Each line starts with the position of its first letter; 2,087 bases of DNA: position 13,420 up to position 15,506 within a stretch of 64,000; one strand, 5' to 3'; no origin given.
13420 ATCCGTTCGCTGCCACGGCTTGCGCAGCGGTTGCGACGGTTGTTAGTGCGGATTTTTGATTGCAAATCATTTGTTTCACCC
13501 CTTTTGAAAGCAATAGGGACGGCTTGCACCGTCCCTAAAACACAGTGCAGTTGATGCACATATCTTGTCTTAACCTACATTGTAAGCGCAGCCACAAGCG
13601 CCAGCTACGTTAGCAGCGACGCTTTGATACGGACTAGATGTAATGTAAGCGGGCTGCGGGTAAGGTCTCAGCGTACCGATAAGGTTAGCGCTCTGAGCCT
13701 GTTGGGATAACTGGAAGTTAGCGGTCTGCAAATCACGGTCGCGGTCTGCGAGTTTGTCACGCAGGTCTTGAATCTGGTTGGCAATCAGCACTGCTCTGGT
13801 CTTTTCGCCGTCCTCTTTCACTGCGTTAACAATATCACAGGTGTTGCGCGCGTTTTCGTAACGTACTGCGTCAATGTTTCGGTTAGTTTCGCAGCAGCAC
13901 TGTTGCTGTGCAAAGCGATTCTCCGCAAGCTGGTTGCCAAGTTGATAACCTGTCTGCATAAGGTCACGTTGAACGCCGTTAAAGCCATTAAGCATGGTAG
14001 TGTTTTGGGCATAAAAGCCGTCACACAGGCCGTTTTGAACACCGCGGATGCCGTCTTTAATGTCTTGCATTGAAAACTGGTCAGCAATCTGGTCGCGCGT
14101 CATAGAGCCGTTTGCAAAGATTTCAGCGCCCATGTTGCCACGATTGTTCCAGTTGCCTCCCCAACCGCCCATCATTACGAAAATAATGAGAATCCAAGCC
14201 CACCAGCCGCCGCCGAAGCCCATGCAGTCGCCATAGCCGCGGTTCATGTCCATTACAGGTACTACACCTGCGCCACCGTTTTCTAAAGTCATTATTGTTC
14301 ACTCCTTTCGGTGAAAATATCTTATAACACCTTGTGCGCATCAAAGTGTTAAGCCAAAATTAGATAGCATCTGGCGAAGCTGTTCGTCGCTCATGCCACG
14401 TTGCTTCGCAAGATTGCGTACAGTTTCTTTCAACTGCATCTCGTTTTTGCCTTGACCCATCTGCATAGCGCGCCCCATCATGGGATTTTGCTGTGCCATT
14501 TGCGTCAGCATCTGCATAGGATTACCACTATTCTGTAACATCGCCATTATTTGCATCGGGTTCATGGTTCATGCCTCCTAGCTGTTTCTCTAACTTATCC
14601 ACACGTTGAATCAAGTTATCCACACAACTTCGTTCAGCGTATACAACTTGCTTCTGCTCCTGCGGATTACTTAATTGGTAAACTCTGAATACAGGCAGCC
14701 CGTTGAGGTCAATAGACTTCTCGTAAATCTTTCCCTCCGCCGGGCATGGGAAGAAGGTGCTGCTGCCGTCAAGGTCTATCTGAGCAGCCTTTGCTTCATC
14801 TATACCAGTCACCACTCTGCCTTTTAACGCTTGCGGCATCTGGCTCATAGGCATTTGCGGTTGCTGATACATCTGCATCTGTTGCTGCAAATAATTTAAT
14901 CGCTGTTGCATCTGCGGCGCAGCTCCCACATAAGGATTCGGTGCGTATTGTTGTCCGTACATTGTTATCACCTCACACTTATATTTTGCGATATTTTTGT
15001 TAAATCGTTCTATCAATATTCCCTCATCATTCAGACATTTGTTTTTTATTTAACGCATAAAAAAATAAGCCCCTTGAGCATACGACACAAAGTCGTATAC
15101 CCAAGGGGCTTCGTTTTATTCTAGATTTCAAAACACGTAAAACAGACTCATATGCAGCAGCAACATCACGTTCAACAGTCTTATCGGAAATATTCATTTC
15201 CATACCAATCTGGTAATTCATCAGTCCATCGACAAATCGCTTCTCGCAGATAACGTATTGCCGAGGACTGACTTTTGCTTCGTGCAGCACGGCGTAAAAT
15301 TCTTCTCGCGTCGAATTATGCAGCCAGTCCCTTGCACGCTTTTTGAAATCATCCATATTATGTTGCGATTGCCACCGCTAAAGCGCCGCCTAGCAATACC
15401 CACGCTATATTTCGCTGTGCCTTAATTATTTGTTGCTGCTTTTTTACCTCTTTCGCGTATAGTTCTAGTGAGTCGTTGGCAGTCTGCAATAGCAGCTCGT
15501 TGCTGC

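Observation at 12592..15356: Terminator-insulated cargo module next to attP: five uncharacterised proteins plus a small sigma-r4-like regulator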

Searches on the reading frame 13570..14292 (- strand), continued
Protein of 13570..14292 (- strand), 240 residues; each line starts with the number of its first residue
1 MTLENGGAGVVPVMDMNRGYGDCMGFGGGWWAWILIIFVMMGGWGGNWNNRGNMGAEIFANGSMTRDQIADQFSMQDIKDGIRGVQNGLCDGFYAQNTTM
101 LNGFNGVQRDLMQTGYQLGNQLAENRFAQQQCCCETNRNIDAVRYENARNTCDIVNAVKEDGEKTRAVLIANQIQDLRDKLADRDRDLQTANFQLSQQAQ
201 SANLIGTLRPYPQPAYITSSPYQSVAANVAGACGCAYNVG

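Call 77: get_annotated_region(hit=H76, flank=5000)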
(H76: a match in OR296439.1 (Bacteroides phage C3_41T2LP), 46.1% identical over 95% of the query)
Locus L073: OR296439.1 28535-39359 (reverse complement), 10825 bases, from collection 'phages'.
description: Bacteroides phage C3_41T2LP, complete genome.
organism: Bacteroides phage C3_41T2LP (NCBI taxid 3070809)
taxonomy: Viruses; Duplodnaviria; Heunggongvirae; Uroviricota; Caudoviricetes
host: Bacteroides uniformis MB20-41; source: phage plaques of the host; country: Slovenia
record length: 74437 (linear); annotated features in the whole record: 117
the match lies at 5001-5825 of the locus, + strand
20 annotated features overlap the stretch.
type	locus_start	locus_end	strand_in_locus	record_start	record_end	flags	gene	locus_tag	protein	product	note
CDS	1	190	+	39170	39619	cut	-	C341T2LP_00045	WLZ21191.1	single strand binding protein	-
CDS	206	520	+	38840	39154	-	-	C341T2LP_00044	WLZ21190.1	hypothetical protein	-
CDS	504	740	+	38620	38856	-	-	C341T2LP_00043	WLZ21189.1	hypothetical protein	-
CDS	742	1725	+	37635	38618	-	-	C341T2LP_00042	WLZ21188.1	viral recombinase family protein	YqaJ viral recombinase family protein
CDS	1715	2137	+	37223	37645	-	-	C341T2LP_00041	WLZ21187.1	hypothetical protein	-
CDS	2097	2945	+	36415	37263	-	-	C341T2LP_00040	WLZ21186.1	RecT protein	-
CDS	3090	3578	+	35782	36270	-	-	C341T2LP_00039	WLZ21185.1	holliday junction resolvase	-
CDS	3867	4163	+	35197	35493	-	-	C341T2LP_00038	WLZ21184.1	chromosomal replication initiator protein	-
CDS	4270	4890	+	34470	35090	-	-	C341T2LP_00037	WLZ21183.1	DNA endonuclease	DNA endonuclease I-HmuI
CDS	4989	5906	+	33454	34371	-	-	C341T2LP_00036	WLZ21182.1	outer capsid protein/viral fiber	-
CDS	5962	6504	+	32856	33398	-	-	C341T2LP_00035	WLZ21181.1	hypothetical protein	-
CDS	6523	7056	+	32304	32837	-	-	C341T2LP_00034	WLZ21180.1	hypothetical protein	-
CDS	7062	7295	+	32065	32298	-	-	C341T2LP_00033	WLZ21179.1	hypothetical protein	-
CDS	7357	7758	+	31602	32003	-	-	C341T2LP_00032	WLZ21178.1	hypothetical protein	-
CDS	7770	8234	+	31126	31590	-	-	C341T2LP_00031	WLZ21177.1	PolyVal metallopeptidase superfamily domain protein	-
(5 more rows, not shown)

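Call 81: search_protein_families(library=pfam, alignment_id=A6, max_evalue=0.0001)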
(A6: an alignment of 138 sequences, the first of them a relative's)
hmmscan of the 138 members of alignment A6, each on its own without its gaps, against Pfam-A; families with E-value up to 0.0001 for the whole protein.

A. member 1, L002:439-969:+ (176 aa): 0 families

B. families by the number of members that match (of 138 scanned): 53 families (the first 25 are shown)
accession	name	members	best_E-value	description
PF19789.6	DUF6273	5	6.3e-21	Domain of unknown function (DUF6273)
PF14594.13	Sipho_Gp37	3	4.4e-46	Siphovirus ReqiPepy6 Gp37-like protein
PF01520.23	Amidase_3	3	5.4e-40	N-acetylmuramoyl-L-alanine amidase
PF01510.30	Amidase_2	3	1e-22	N-acetylmuramoyl-L-alanine amidase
PF01471.23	PG_binding_1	3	3.9e-16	Putative peptidoglycan binding domain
PF05105.17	Phage_holin_4_1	2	7.8e-33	Bacteriophage holin family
PF01183.26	Glyco_hydro_25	2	4.3e-27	Glycosyl hydrolases family 25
PF08291.16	Peptidase_M15_3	2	1.6e-25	Peptidase M15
PF25309.1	ELLD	2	5.4e-25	Endolysin-like domain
PF07690.21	MFS_1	2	1e-20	Major Facilitator Superfamily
PF14301.12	DUF4376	2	3.5e-19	Domain of unknown function (DUF4376)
PF21825.2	crAss001_48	2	1.2e-14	crAss001_48 related protein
PF00149.33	Metallophos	2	2.4e-13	Calcineurin-like phosphoesterase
PF05951.18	Peptidase_M15_2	2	5.3e-10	Bacterial protein of unknown function (DUF882)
PF05257.22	CHAP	2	8.4e-10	CHAP domain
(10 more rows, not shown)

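Call 84: search_protein_families(library=pfam, alignment_id=A7, max_evalue=0.01)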
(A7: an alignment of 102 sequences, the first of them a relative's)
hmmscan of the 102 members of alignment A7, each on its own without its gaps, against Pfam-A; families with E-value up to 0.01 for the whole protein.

A. member 1, L008:9320-9775:+ (151 aa): 0 families

B. families by the number of members that match (of 102 scanned): 14 families
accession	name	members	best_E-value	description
PF09312.16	SurA_N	5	0.00043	SurA N-terminal domain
PF06953.17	ArsD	1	0.00011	Arsenical resistance operon protein ArsD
PF07426.16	Dynactin_p22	1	0.00027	Dynactin subunit p22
PF17729.6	DUF5569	1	0.0012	Family of unknown function (DUF5569)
PF14435.11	SUKH-4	1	0.0028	SUKH-4 immunity protein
PF15188.11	CCDC-167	1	0.0034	Coiled-coil domain-containing protein 167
PF04380.18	BMFP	1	0.0035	Membrane fusogenic activity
PF03432.20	Relaxase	1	0.0036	MobA/VirD2-like, nuclease domain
PF01920.25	Prefoldin_2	1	0.0041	Prefoldin subunit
PF20605.4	Antitox_RHH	1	0.0042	Antitoxin-like ribbon-helix-helix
PF00570.28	HRDC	1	0.0063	HRDC domain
PF19753.4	DUF6240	1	0.0081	Family of unknown function (DUF6240)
PF06698.16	DUF1192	1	0.0086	Protein of unknown function (DUF1192)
PF07321.17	YscO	1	0.0088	Type III secretion protein YscO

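Call 91: search_protein_representatives(alignment_id=A4)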
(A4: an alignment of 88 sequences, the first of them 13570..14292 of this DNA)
Query: 88 sequences, 239 profile positions. Proteins with E-value up to 0.001 (for the whole library): 2114; up to 1e-10: 1077; up to 1e-30: 187. The best 150 are listed.
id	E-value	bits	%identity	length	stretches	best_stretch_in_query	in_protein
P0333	2.2e-94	331.6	-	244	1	1-237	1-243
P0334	1.2e-88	312.8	-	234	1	11-237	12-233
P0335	1.5e-88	312.5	-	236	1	8-237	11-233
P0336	1.9e-84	299.0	-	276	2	80-238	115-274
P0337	1.2e-78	280.1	-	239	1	3-236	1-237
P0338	4.0e-78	278.3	-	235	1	8-237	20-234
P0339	3.7e-77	275.2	-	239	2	86-227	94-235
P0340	3.4e-75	268.8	-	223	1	4-236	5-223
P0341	8.2e-75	267.5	-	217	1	19-237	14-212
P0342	6.7e-73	261.2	-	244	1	5-237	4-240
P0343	1.7e-71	256.6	-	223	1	27-227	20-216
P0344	8.5e-68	244.5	-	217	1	13-236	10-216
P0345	4.1e-67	242.3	-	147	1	3-145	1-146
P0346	1.7e-65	237.0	-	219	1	105-237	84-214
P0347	3.5e-65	236.0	-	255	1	4-237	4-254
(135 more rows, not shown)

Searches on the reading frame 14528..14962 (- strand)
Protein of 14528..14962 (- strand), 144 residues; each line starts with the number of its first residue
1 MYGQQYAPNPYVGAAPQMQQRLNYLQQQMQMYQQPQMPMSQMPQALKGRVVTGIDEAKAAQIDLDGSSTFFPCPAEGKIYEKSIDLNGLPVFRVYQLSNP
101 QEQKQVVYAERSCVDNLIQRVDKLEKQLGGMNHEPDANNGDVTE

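Call 7: search_protein_families(library=pfam, proteins=[window:14528-14962:-], max_evalue=1)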
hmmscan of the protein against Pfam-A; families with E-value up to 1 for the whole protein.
window:14528-14962:- (144 aa): 0 families

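Call 8: search_protein_families(library=phrogs, proteins=[window:14528-14962:-], max_evalue=0.1)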
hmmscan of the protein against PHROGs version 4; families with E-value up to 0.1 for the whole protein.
window:14528-14962:- (144 aa): 2 families
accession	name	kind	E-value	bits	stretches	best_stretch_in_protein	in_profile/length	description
phrog_21718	-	unknown function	4.1e-11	44.1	1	5-137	10-152/159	-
phrog_21661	-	unknown function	0.094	13.9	0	107-137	70-100/126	-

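Call 9: search_protein_families(library=ncbifam, proteins=[window:14528-14962:-], max_evalue=1)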
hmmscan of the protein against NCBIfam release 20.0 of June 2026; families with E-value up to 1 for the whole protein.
window:14528-14962:- (144 aa): 0 families

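Call 16: search_solved_structures(query=window:14528-14962:-, max_evalue=10)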
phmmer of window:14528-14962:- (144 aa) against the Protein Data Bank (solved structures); distinct sequences matched with E-value up to 10: 1.
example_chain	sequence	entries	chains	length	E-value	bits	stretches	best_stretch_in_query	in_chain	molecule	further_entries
9ygv_4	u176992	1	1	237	0.93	12.6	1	31-99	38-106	FCP4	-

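Call 31: search_protein_families(library=padloc, proteins=[window:14528-14962:-], max_evalue=1)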
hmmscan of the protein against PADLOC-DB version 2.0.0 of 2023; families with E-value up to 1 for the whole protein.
window:14528-14962:- (144 aa): 0 families

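Call 51: find_homologous_proteins(query=window:14528-14962:-, max_evalue=0.001)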
Query window:14528-14962:- (144 aa): 171 proteins with E <= 0.001 among 219 candidates; the best 120 are listed.
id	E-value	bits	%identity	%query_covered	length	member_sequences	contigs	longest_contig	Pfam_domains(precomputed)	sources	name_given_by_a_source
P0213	3.1e-88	311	97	100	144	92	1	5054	-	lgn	-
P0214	4.4e-88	310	98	100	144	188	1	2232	-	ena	-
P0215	4.5e-86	304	97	100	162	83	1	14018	-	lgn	-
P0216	1.5e-80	286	92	100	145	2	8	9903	-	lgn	-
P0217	5.5e-78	277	81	100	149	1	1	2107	-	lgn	-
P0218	9.7e-78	277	90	100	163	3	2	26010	-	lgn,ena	-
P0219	4.1e-77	275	82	100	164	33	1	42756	-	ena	-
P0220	5.4e-77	274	84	100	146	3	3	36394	-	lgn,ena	-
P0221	2.3e-75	269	82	100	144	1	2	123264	-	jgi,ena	jgi:hypothetical protein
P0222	4.8e-75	268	86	100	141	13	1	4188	-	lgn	-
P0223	5.2e-75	268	82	100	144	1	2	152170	-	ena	-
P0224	9.7e-75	267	86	100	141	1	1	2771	-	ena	-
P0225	1.3e-73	263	85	100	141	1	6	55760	-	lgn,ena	-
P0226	3.3e-73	262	88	100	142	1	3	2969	-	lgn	-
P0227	4.8e-73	261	85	100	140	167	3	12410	-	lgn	-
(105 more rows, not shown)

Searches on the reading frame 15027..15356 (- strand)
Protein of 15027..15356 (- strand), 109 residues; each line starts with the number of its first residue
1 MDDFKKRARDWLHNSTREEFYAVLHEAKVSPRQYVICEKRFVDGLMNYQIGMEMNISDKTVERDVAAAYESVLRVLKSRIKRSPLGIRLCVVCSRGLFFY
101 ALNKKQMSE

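Call 7: search_protein_families(library=pfam, proteins=[window:15027-15356:-], max_evalue=1)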
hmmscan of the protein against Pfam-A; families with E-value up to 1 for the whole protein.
window:15027-15356:- (109 aa): 3 families
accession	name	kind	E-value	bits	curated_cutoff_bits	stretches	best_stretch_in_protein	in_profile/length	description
PF00196.25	GerE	-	8.4e-05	22.6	23.5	1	40-62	13-35/57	Bacterial regulatory proteins, luxR family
PF07638.17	Sigma70_ECF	-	0.00013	22.3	21.1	1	27-70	134-177/185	ECF sigma factor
PF06530.18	Phage_antitermQ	-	0.077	13.4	26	1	27-76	61-110/118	Phage antitermination protein Q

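Call 8: search_protein_families(library=phrogs, proteins=[window:15027-15356:-], max_evalue=0.1)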
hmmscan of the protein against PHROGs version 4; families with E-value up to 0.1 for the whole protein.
window:15027-15356:- (109 aa): 5 families
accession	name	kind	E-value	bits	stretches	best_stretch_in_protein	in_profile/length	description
phrog_1740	-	transcription regulation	0.00085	18.9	1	8-72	146-212/567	RNA polymerase sigma factor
phrog_79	-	transcription regulation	0.015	16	1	29-77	91-138/156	anti-termination protein Q-like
phrog_36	-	transcription regulation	0.015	15.9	1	29-76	140-187/220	transcriptional regulator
phrog_1558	-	unknown function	0.022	15.6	1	21-70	109-162/178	-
phrog_248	-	transcription regulation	0.032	15.3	1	18-64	81-125/161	transcriptional activator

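Call 9: search_protein_families(library=ncbifam, proteins=[window:15027-15356:-], max_evalue=1)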
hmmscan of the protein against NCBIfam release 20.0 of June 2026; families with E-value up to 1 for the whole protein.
window:15027-15356:- (109 aa): 9 families
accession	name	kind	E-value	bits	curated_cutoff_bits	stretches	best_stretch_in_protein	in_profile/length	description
TIGR02999.1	Sig-70_X6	subfamily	3.3e-05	23.9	126.15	1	24-73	129-179/183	ECF-type sigma factor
TIGR02937.1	sigma70-ECF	superfamily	3.4e-05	23.5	42.9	1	17-72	104-161/165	sigma-70 family RNA polymerase sigma factor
TIGR02985.1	Sig70_bacteroi1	subfamily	0.00067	19.9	126.4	1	28-71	114-157/162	RNA polymerase sigma-70 factor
NF041830.1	RR_TF_ErdR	exception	0.0011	18.8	390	1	27-71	149-192/213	response regulator transcription factor ErdR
TIGR03001.1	Sig-70_gmx1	subfamily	0.023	14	154.6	1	8-80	139-213/244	RNA polymerase sigma-70 factor, Myxococcales family 1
NF006071.0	PRK08215.1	equivalog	0.059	13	372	1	3-71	189-252/258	RNA polymerase sporulation sigma factor SigG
NF052366.1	photon_PedR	equivalog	0.065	13.4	120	1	29-67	3-40/74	photosynthetic electron transport-dependent transcriptional regulator PedR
NF006900.1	PRK09390.1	equivalog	0.11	12.1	255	1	27-62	141-175/203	response regulator FixJ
NF041872.1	EPS_EpsA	equivalog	0.14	11.5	500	1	5-45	214-254/265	exopolysaccharide biosynthesis glycosyltransferase EpsA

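Call 31: search_protein_families(library=padloc, proteins=[window:15027-15356:-], max_evalue=1)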
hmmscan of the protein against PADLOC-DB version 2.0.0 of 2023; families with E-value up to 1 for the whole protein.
window:15027-15356:- (109 aa): 2 families
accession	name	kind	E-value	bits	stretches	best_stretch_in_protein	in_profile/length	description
PDLC01444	Cas10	-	0.00021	18.2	1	1-93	196-273/605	CAS-III; effector_LS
PDLC01851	CARF3--CARF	-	0.016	12.7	1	26-74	207-254/279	-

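Call 98: search_protein_families(library=pfam, alignment_id=A8, max_evalue=0.01)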
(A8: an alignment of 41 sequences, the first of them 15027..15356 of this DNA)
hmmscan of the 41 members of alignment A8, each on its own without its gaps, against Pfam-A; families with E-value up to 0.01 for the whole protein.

A. member 1, window:15027-15356:- (109 aa): 2 families
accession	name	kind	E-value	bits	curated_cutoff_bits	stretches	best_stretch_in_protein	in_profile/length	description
PF00196.25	GerE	-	8.4e-05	22.6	23.5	1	40-62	13-35/57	Bacterial regulatory proteins, luxR family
PF07638.17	Sigma70_ECF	-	0.00013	22.3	21.1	1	27-70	134-177/185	ECF sigma factor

B. families by the number of members that match (of 41 scanned): 43 families (the first 25 are shown)
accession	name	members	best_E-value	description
PF08281.18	Sigma70_r4_2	29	6.9e-10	Sigma-70, region 4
PF04545.22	Sigma70_r4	25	8.1e-10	Sigma-70, region 4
PF00196.25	GerE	14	5.7e-09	Bacterial regulatory proteins, luxR family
PF07638.17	Sigma70_ECF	12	1.1e-06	ECF sigma factor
PF13384.12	HTH_23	10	3.9e-07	Homeodomain-like domain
PF13936.12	HTH_38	8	3.1e-05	Helix-turn-helix domain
PF08279.18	HTH_11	5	3.1e-05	HTH domain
PF13412.12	HTH_24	4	1.4e-05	Winged helix-turn-helix DNA-binding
PF04297.20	UPF0122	4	4.3e-05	Putative helix-turn-helix protein, YlxM / p13 like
PF06530.18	Phage_antitermQ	4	0.00027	Phage antitermination protein Q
PF13518.12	HTH_28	3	7.3e-05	Helix-turn-helix domain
PF15978.11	TnsD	3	0.00071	Tn7-like transposition protein D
PF01381.28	HTH_3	3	0.0011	Helix-turn-helix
PF13551.12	HTH_29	3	0.0021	Winged helix-turn helix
PF07374.17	DUF1492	2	8.8e-06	Protein of unknown function (DUF1492)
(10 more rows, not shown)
